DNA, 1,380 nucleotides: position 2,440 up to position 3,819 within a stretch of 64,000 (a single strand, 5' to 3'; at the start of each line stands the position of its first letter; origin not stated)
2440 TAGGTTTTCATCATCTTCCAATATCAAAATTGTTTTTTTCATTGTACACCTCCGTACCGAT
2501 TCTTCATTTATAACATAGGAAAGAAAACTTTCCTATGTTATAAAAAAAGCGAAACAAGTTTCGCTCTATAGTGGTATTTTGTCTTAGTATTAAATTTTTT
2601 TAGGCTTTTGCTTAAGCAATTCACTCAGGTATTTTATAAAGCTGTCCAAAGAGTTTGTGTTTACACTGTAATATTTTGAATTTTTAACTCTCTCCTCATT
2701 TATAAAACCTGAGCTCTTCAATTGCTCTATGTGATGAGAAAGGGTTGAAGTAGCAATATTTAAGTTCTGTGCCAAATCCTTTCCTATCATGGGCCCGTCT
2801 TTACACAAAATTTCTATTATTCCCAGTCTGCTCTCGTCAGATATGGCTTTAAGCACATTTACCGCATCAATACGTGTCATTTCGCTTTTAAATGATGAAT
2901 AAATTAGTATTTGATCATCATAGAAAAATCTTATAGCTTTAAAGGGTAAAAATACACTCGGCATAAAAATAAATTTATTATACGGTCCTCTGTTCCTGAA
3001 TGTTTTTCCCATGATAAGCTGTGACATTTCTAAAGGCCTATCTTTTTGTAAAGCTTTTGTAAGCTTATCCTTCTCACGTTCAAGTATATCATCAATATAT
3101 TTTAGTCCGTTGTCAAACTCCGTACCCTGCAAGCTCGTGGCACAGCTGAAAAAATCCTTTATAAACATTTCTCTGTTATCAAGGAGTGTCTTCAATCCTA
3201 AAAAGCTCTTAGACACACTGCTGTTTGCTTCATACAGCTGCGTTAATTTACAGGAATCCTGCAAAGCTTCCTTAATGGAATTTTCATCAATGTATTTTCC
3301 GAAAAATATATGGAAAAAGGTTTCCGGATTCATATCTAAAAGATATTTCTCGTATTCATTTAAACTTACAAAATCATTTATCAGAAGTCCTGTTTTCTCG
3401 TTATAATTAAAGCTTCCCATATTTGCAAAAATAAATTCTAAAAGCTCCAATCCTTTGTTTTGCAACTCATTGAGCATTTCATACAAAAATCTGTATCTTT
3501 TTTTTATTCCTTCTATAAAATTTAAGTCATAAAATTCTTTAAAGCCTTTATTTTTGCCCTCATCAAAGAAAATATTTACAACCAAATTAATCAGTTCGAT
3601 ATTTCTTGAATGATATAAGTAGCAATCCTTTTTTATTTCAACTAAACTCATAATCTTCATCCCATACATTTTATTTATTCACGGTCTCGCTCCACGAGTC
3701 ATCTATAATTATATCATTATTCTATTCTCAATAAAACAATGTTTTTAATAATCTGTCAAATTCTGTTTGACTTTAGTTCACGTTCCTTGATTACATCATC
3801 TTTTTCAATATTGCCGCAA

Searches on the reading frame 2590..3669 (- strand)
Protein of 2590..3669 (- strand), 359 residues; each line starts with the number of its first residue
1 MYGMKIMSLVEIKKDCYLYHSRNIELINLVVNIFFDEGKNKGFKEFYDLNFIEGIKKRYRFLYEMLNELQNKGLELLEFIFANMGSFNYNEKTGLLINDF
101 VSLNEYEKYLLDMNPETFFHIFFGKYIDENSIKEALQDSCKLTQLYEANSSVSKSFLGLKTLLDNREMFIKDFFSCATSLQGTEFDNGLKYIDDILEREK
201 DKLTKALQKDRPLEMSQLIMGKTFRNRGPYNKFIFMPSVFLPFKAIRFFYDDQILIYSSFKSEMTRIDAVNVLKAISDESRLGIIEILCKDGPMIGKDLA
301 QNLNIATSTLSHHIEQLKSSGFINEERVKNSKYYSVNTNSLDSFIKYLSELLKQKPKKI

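Call 3: search_protein_families(library=pfam, proteins=[window:2590-3669:-], max_evalue=0.01)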
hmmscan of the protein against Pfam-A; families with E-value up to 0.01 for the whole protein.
window:2590-3669:- (359 aa): 9 families
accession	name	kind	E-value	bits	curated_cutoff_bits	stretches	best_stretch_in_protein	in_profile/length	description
PF01022.26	HTH_5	-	6.6e-09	36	22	1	278-324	1-46/47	Bacterial regulatory protein, arsR family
PF13412.12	HTH_24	-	2.8e-07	30.4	21.9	1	278-323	2-47/48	Winged helix-turn-helix DNA-binding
PF12840.13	HTH_20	-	1.2e-05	25.7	27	1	277-325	2-50/51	Helix-turn-helix domain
PF24037.1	DUF7346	-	1.9e-05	25.3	28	1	271-339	62-130/139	Family of unknown function (DUF7346)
PF01978.25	TrmB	-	0.00053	20.2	25.6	0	288-337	17-66/68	Sugar-specific transcriptional regulator TrmB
PF08279.18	HTH_11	-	0.00058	20.1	25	1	284-322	5-44/55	HTH domain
PF02002.24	TFIIE_alpha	-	0.0012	19.1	22.9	1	272-350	6-90/105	TFIIE alpha subunit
PF13601.12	HTH_34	-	0.0013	19.2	27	1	281-350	2-75/80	Winged helix DNA-binding domain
PF01047.28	MarR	-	0.0031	17.8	24.6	1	284-330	8-54/59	MarR family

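Call 4: search_protein_families(library=ncbifam, proteins=[window:2590-3669:-], max_evalue=0.01)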
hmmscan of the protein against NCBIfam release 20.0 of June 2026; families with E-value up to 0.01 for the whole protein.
window:2590-3669:- (359 aa): 15 families
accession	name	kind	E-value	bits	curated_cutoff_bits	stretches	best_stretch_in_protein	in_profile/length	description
NF033788.1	HTH_metalloreg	subfamily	7.1e-17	61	55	1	270-343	2-75/77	metalloregulator ArsR/SmtB family transcription factor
NF033789.1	repress_SdpR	subfamily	4.6e-15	55.3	100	1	272-350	1-78/79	autorepressor SdpR family transcription factor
NF041413.1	ArsR_Rv2640c_fam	equivalog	3.1e-12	46.9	155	1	272-348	35-113/118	Rv2640c family ArsR-like transcriptional regulator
TIGR01884.1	cas_HTH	subfamily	1.2e-06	28.1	60.2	1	262-334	126-197/202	CRISPR-associated CARF protein Csa3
NF007528.0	PRK10141.1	subfamily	2.8e-06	27.2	97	1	264-333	1-70/117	metalloregulator ArsR/SmtB family transcription factor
NF045707.1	Dbac_1936_reg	equivalog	3.1e-06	27.1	115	1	271-352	9-89/99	ArsR/SmtB-type metalloregulator TsoR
NF052532.1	TransRegPagRBaca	equivalog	1.7e-05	24.9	170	1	268-349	16-96/99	transcriptional repressor PagR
NF053755.1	MsvR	equivalog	0.00012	21.8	220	1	273-341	7-77/236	transcriptional factor MsvR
NF040939.2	trans_reg_lrs14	equivalog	0.00014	21.8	90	1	263-332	6-75/103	Lrs14 family HTH-type transcriptional regulator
NF053606.1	Sta1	subfamily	0.00017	21.6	80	1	267-335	9-80/100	Sta1 family transcriptional regulator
NF047906.1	CdPbTransRegCmtR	equivalog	0.00037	20.4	150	1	265-348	6-89/104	Cd(II)/Pb(II)-sensing metalloregulatory transcriptional regulator CmtR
NF040642.1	sulf_sens_BigR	equivalog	0.00052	20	155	1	268-350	9-90/95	sulfite-sensing transcriptional repressor BigR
NF053704.1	TransRegCcpNBacil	equivalog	0.0049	16.3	260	1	283-339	9-64/208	transcriptional regulator CcpN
TIGR00138.1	rsmG_gidB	equivalog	0.0059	16.3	99.5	0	49-150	71-172/183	16S rRNA (guanine(527)-N(7))-methyltransferase RsmG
NF041396.1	TranRegLrp_Halo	equivalog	0.006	16.5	190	0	284-325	10-51/149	HTH-type transcriptional regulator Lrp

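Call 5: search_solved_structures(query=window:2590-3669:-, max_evalue=1)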
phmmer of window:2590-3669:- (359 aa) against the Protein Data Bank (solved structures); distinct sequences matched with E-value up to 1: 32.
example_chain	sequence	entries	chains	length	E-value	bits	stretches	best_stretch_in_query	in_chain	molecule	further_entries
9t6r_A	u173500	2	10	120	2.2e-06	30.4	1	265-348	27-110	Lmo1102 protein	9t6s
3f72_A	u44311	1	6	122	3.1e-06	30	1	266-341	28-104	Cadmium efflux system accessory protein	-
1u2w_A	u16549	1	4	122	3.4e-06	29.8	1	266-339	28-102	Cadmium efflux system accessory protein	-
9t6t_A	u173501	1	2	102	3.5e-06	29.8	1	267-347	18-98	Lmo1102 protein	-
4k2e_A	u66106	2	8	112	3.6e-06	29.8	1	263-352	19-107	Transcriptional activator HlyU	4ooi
5znx_A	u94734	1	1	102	1e-05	28.2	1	263-351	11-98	Transcriptional activator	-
3jth_A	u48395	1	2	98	1.2e-05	28.1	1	263-351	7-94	Transcription activator HlyU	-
4omy_A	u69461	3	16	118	3.8e-05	26.4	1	265-351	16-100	NolR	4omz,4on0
4ggg_A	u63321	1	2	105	7e-05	25.5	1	269-346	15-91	Repressor protein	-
1r1u_A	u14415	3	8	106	0.00013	24.6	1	269-346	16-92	repressor protein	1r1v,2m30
6cdb_A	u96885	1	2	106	0.00013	24.6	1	269-346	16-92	ArsR family transcriptional regulator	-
2kjb_A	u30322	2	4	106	0.00013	24.6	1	269-346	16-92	CzrA protein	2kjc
6cda_A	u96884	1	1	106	0.00034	23.2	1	269-346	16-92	ArsR family transcriptional regulator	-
2lkp_A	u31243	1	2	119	0.0022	20.6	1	269-338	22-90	HTH-type transcriptional regulator NmtR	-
7p6f_AAA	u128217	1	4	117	0.0055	19.3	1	269-341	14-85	Transcriptional regulator SrnR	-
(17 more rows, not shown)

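Call 8: find_homologous_proteins(query=window:2590-3669:-, max_evalue=0.001)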
Query window:2590-3669:- (359 aa): 84 proteins with E <= 0.001 among 2628 candidates.
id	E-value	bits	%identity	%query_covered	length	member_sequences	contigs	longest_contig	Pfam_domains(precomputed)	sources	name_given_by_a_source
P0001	1.3e-215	733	95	98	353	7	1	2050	PF12840.14,PF13412.13,PF01022.27,PF24037.2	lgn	-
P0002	3.8e-167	574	78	97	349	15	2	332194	PF13412.13,PF01022.27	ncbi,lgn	-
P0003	4.8e-166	570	77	97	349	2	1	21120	PF12840.14,PF13412.13,PF01022.27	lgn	-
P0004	1.8e-156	539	71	97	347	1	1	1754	PF12840.14,PF13412.13,PF01022.27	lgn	-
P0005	2.0e-144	499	68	97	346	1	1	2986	PF01047.29,PF12840.14,PF13412.13,PF01022.27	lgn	-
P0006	9.9e-143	494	66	97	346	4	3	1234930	PF01047.29,PF12840.14,PF13412.13,PF01022.27,PF24037.2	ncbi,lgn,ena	-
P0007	4.3e-141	488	67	97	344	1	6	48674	PF01047.29,PF12840.14,PF13412.13,PF01022.27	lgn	-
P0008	1.3e-140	487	66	97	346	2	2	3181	PF01047.29,PF12840.14,PF13412.13,PF01022.27,PF24037.2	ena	-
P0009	9.1e-140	484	66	97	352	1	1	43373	PF01047.29,PF12840.14,PF13412.13,PF01022.27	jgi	jgi:DNA-binding transcriptional ArsR family regulator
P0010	2.6e-138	479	65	96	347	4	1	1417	PF01047.29,PF12840.14,PF13412.13,PF01022.27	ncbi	-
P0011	3.6e-138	479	65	97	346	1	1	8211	PF12840.14,PF13412.13,PF01022.27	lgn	-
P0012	1.1e-133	464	65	97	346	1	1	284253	PF12840.14,PF13412.13,PF08279.19,PF01022.27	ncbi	-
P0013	2.8e-132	459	62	97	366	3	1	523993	PF12840.14,PF01022.27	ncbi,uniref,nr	ncbi:winged helix-turn-helix transcriptional regulator [Sedimentibacter hydroxybenzoicus DSM 7310]|u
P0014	9.3e-132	457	60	97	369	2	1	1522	PF12840.14,PF01022.27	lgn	-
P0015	1.1e-95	339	51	97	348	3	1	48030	PF01047.29,PF12840.14,PF13412.13,PF08279.19,PF01022.27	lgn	-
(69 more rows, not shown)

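Call 13: find_related_loci(query=A1, collection=genome_contigs, flank=8000)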
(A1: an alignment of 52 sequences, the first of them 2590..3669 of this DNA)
Query A1 (359 aa) in genome_contigs; peptide patterns used: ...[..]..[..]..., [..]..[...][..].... (x = any residue, [..] = any of these).
106 stretches matched a pattern; 66 encode a relative of the query (tblastn E <= 1e-3); 66 distinct loci.
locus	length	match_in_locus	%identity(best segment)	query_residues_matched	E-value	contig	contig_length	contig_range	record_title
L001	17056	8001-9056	78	3-353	1e-177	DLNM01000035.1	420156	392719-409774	MAG TPA_asm: Firmicutes bacterium UBA7510 UBA7510_contig_70, whole genome shotgun sequence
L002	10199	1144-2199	77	3-353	1e-176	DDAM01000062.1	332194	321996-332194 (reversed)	MAG TPA_asm: Firmicutes bacterium UBA2058 UBA2058_contig_79, whole genome shotgun sequence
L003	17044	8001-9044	67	5-354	2e-152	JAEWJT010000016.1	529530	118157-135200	MAG: Bacillota bacterium isolate OH_PBrB_159 k127_263332, whole genome shotgun sequence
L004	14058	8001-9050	66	3-354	2e-152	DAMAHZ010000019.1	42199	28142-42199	MAG TPA_asm: Bacillota bacterium isolate CTOTU48147 NODE_128_length_42199_cov_5.171199, whole genome shotgun sequence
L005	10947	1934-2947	65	7-347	1e-144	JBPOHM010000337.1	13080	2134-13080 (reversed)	MAG: Bacillota bacterium isolate MAG_142 c_000000306363, whole genome shotgun sequence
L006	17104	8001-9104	62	5-354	3e-143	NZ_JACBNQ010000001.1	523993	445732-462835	Sedimentibacter hydroxybenzoicus DSM 7310 contig1, whole genome shotgun sequence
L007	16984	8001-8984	48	13-354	8e-101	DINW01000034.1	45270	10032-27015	MAG TPA_asm: Clostridium sp. UBA5530 UBA5530_contig_292, whole genome shotgun sequence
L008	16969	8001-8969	45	13-349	1e-90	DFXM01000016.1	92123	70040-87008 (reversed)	MAG TPA_asm: Clostridium sp. UBA4108 UBA4108_contig_192, whole genome shotgun sequence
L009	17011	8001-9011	44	4-354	7e-91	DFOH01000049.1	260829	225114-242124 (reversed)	MAG TPA_asm: Firmicutes bacterium UBA3546 UBA3546_contig_512, whole genome shotgun sequence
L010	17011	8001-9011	46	4-354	4e-90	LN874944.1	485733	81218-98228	Clostridiales bacterium mt11 genome assembly Mediannikovella massiliensis, scaffold scaffold00012, whole genome shotgun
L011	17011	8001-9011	45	4-354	6e-89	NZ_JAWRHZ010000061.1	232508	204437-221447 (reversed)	MAG: Proteiniborus sp. isolate ADS25 c_000000230788, whole genome shotgun sequence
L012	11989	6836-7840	43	4-352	7e-84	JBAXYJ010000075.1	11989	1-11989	MAG: Clostridiaceae bacterium isolate SO_2016_CLC_T1_14 scaffold05348_PH3_Jul14_2016, whole genome shotgun sequence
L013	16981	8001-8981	44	13-353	1e-83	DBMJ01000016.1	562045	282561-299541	MAG TPA_asm: Clostridium sp. UBA701 UBA701_contig_773, whole genome shotgun sequence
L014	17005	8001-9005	40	7-352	1e-72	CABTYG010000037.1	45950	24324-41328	MAG TPA_asm: uncultured Clostridium sp. isolate MGYG-HGUT-03769 genome assembly, contig: GUT_GENOME243814_37, whole geno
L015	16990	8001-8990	37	15-357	2e-69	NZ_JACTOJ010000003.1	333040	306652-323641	Clostridium sp. 19966 contig00003, whole genome shotgun sequence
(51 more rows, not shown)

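Call 18: predict_structure(alignment_id=A1)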
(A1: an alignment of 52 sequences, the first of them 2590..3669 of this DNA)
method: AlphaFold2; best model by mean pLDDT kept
length: 359 residues; sequences in the alignment: 52
mean_pLDDT: 91.0   pTM: 0.87
mean pLDDT of the five models: 91.0, 90.6, 90.3, 90.2, 89.7
residues with pLDDT >= 90: 280; 70-90: 59; 50-70: 16; < 50: 4
segments of 3 or more residues with pLDDT < 50: 1-3
pLDDT, mean of each block of 10 residues (from residue 1): 65 94 95 91 93 97 96 94 60 76 94 97 94 97 96 95 98 98 94 89 94 93 82 94 92 92 88 94 96 95 95 94 87 92 94 80
secondary structure, 60 per line:
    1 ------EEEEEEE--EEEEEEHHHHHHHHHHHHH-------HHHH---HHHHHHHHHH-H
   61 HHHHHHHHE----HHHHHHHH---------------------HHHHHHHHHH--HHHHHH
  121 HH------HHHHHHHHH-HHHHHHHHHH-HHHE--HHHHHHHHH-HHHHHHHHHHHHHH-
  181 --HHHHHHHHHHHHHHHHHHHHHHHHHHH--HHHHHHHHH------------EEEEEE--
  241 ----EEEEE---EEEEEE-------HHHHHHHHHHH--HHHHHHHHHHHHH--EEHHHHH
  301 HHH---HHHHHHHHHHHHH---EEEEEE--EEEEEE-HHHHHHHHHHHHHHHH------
elements in order: E7-13 E16-21 H22-34 H42-45 H49-58 H60-68 H74-81 H103-112 H115-122 H129-137 H139-148 H156-164 H166-179 H183-209 H212-220 E233-238 E245-249 E253-258 H266-276 H279-291 H296-303 H307-319 E323-328 E331-336 H338-353

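Call 27: search_protein_families(library=pfam, proteins=[L010:9171-9947:+, L010:9940-10722:+, L010:10723-11517:+, L003:9215-10189:+, L001:9142-10422:-], max_evalue=1)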
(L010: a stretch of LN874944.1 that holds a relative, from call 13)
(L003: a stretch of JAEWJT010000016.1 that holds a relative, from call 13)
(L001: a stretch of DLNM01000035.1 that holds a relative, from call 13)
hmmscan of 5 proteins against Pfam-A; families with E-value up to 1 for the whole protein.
L010:9171-9947:+ (258 aa): 20 families
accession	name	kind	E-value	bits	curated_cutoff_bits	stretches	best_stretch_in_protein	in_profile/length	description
PF00005.33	ABC_tran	-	2.8e-30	106.1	25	1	29-173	1-136/137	ABC transporter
PF13304.12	AAA_21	-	1.8e-12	48.4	27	2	132-203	224-298/304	AAA domain, putative AbiEii toxin, Type IV TA system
PF21270.2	SOGP_4th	-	0.0036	18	27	1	173-225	8-57/90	Glycoside phosphorylase C-terminal domain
PF13555.12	AAA_29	-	0.0036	17.5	27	1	33-67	16-50/61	P-loop containing region of AAA domain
PF13476.12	AAA_23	-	0.0041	18.2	27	1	32-102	15-77/201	AAA domain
PF01695.23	IstB_IS21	-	0.0044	17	24.1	1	22-54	76-107/238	IstB-like ATP binding protein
PF13175.12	AAA_15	-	0.0064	16.6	32.1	1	44-66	28-50/374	AAA ATPase domain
PF13401.12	AAA_22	-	0.0074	17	27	1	44-171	10-92/130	AAA domain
PF00448.28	SRP54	-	0.0087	16.1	22.7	1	44-78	6-40/196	SRP54-type protein, GTPase domain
PF25199.1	nSTAND_NTPase5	-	0.0098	16.2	34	1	37-67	39-68/145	Novel STAND NTPase 5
PF00004.35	AAA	-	0.011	16.6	21.2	1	44-63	3-22/131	ATPase family associated with various cellular activities (AAA)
PF03215.21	Rad17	-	0.037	14.4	23.8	1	37-65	43-71/186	Rad17 P-loop domain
PF13604.12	AAA_30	-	0.044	14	27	1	39-65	18-44/191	AAA domain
PF02492.25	cobW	-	0.12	12.4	20.7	0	42-60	3-21/180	CobW/HypB/UreG, nucleotide-binding domain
PF13173.12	AAA_14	-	0.14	12.6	27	0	40-62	3-26/129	AAA domain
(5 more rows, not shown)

L010:9940-10722:+ (260 aa): 5 families
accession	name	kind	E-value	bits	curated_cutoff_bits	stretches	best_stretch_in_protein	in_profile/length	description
PF12698.13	ABC2_membrane_3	-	1.4e-15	57.7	31.6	1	45-240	154-345/347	ABC-2 family transporter protein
PF01061.29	ABC2_membrane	-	1e-14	55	26.9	1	23-211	20-208/211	ABC-2 type transporter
PF12679.13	ABC2_membrane_2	-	1.8e-06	27.8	27.2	1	72-248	86-282/283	ABC-2 family transporter protein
PF03379.19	CcmB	-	0.0009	19.2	24.9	1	78-178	66-168/215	CcmB protein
PF12730.13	ABC2_membrane_4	-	0.001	19.5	27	1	26-162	20-159/179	ABC-2 family transporter protein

L010:10723-11517:+ (264 aa): 3 families
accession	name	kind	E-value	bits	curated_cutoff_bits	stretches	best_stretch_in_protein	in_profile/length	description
PF01061.29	ABC2_membrane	-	7.5e-17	62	26.9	1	23-211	16-205/211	ABC-2 type transporter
PF12698.13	ABC2_membrane_3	-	3.2e-12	46.6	31.6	1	54-245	159-346/347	ABC-2 family transporter protein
PF12679.13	ABC2_membrane_2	-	0.00088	19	27.2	1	63-221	75-244/283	ABC-2 family transporter protein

L003:9215-10189:+ (324 aa): 17 families
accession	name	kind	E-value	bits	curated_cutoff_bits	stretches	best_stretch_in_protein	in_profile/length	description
PF00005.33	ABC_tran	-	1.1e-29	104.2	25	1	32-175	2-136/137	ABC transporter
PF13304.12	AAA_21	-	9.5e-11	42.7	27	2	131-205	221-298/304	AAA domain, putative AbiEii toxin, Type IV TA system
PF13732.12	DrrA1-3_C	-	3.5e-08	34.5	27.4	1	229-320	1-81/81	ATP-binding protein DrrA1-3-like, C-terminal domain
PF13476.12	AAA_23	-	1.1e-05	26.5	27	1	36-149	15-129/201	AAA domain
PF13175.12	AAA_15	-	0.0002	21.5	32.1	1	46-68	28-50/374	AAA ATPase domain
PF13555.12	AAA_29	-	0.00032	20.8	27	1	34-69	15-50/61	P-loop containing region of AAA domain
PF03205.20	MobB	-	0.00033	21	26.6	1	43-67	1-25/133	Molybdopterin guanine dinucleotide synthesis protein B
PF13401.12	AAA_22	-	0.0031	18.2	27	1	46-97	10-61/130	AAA domain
PF03266.21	NTPase_1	-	0.0065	16.8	23.9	0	48-206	6-134/168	NTPase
PF02367.23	TsaE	-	0.013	15.8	26.6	1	24-65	4-45/128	Threonylcarbamoyl adenosine biosynthesis protein TsaE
PF25199.1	nSTAND_NTPase5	-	0.015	15.6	34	1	37-71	37-70/145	Novel STAND NTPase 5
PF20720.3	nSTAND3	-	0.024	14.8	27.2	1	46-67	22-43/155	Novel STAND NTPase 3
PF20531.3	DUF6746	-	0.043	14.2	27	1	232-275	63-107/124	Family of unknown function (DUF6746)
PF04310.18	MukB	-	0.05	13.8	23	1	44-89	29-74/226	MukB N-terminal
PF19993.5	DO-GTPase2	-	0.069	13.2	27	1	44-66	3-25/226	Double-GTPase 2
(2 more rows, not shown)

L001:9142-10422:- (426 aa): 3 families
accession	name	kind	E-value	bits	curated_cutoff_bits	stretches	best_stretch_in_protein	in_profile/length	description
PF00144.29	Beta-lactamase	-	7.4e-66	223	27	1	22-322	15-313/329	Beta-lactamase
PF23589.2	WH_AprA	-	0.024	15.6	27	1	106-178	13-85/94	AprA winged helix domain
PF11954.13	DUF3471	-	0.054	14.4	29.3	1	351-407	7-66/103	Domain of unknown function (DUF3471)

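Call 72: search_protein_families(library=padloc, proteins=[window:2590-3669:-], max_evalue=0.01)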
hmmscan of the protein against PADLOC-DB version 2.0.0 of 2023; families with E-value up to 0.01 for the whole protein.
window:2590-3669:- (359 aa): 17 families
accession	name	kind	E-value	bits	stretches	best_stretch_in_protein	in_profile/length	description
PDLC01438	Csa3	-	1.6e-12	46.1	1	261-355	130-220/305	"CAS-I,CAS-II,CAS-III,CAS-IV,CAS-V,CAS-VI; associated_signaling"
PDLC01720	Csa3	-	1e-08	33.7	1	262-341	8-95/118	Csa3_1_CAS-I-II-III-IV-V-VI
PDLC01852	CARF3--CARF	-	4.4e-08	31.3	1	239-334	101-198/208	-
PDLC01434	CasR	-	1.8e-07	29.2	1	271-334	120-181/191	"CAS-I,CAS-II,CAS-III,CAS-IV,CAS-V,CAS-VI; associated_signaling"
PDLC01268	CasR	-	7.2e-07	27.3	1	279-336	124-176/179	"CAS-I,CAS-II,CAS-III,CAS-IV,CAS-V,CAS-VI; associated_signaling"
PDLC01860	CARF3--CARF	-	1.1e-05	23.6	1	240-337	102-201/210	-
PDLC01853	CARF3--CARF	-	2.2e-05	22.2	1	291-332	152-193/209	-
PDLC01870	CARF3--CARF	-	6.3e-05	20.9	1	291-346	149-202/228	-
PDLC01862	CARF3--CARF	-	0.0002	19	1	268-341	153-222/233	-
PDLC01848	CARF3--CARF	-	0.00026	18.7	1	266-327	125-183/197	-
PDLC01857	CARF3--CARF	-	0.00027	18.6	1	257-337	110-186/201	-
PDLC01044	Csa3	-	0.00067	17.6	1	256-328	116-180/194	Type I-A associated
PDLC01879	CARF3--CARF_TM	-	0.00084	17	1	267-336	145-209/222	-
PDLC01866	CARF3--CARF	-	0.001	17.1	1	277-328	137-191/207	-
PDLC04368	PDC-M05A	-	0.0015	16.4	1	294-340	30-76/201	-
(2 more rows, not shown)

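Call 73: search_protein_families(library=phrogs, proteins=[window:2590-3669:-], max_evalue=0.001)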
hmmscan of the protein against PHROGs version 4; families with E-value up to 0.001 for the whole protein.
window:2590-3669:- (359 aa): 0 families
